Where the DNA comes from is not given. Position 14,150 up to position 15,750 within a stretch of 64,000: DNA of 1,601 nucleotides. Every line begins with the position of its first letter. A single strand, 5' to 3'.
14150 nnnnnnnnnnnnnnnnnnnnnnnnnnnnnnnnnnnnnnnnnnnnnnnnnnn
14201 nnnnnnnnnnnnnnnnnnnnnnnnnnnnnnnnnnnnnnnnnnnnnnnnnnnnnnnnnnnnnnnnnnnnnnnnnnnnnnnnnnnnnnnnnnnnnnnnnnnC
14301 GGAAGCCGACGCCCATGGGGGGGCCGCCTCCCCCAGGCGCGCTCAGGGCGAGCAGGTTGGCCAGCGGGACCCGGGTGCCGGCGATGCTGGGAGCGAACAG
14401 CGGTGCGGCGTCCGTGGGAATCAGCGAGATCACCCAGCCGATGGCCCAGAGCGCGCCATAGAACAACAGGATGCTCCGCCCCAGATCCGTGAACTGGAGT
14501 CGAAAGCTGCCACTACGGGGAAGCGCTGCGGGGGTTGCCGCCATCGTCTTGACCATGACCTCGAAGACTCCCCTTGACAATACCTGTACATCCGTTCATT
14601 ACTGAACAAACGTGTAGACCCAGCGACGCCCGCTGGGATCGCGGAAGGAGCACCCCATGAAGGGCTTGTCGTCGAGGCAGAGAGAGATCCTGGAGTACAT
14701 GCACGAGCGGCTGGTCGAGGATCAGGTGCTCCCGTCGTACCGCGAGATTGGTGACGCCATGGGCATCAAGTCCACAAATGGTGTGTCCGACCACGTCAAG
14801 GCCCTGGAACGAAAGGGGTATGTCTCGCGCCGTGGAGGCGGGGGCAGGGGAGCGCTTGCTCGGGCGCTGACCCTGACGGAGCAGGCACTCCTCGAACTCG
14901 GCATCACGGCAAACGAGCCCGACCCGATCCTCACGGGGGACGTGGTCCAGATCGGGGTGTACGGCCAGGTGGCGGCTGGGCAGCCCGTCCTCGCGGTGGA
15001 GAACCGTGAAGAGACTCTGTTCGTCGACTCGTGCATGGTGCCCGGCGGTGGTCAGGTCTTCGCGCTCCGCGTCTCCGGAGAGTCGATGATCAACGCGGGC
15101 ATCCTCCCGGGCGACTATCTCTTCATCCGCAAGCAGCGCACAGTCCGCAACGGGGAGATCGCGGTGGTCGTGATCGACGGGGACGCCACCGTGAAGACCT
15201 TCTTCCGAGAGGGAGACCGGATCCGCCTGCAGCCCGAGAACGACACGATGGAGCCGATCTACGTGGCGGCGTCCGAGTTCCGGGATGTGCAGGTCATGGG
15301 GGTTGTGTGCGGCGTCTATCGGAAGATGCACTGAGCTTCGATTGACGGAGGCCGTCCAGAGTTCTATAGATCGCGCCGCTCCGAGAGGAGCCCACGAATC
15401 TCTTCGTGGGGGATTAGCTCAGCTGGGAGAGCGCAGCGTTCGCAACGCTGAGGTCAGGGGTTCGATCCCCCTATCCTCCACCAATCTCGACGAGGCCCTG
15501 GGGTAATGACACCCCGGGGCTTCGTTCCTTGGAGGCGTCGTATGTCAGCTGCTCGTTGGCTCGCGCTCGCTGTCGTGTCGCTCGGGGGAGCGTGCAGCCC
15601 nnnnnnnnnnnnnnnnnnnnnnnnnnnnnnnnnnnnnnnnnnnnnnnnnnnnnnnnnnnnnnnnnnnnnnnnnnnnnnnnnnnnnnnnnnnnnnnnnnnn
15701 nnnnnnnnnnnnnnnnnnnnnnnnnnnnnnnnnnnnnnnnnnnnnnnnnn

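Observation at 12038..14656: SOS-box in a divergent promoter: lexA versus a rhomboid / pseudo-rhomboid / DUF3592 / YdjM-like operon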

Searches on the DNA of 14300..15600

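Call 81: search_rna_families(source=window, start=14300, end=15600, threshold=evalue, max_evalue=1)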
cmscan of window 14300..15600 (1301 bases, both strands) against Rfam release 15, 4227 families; matches with E-value up to 1: 1.
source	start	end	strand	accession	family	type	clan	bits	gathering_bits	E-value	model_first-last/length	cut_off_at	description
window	15408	15480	+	RF00005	tRNA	Gene; tRNA;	CL00001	65.1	29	1.4e-13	1-71/71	no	tRNA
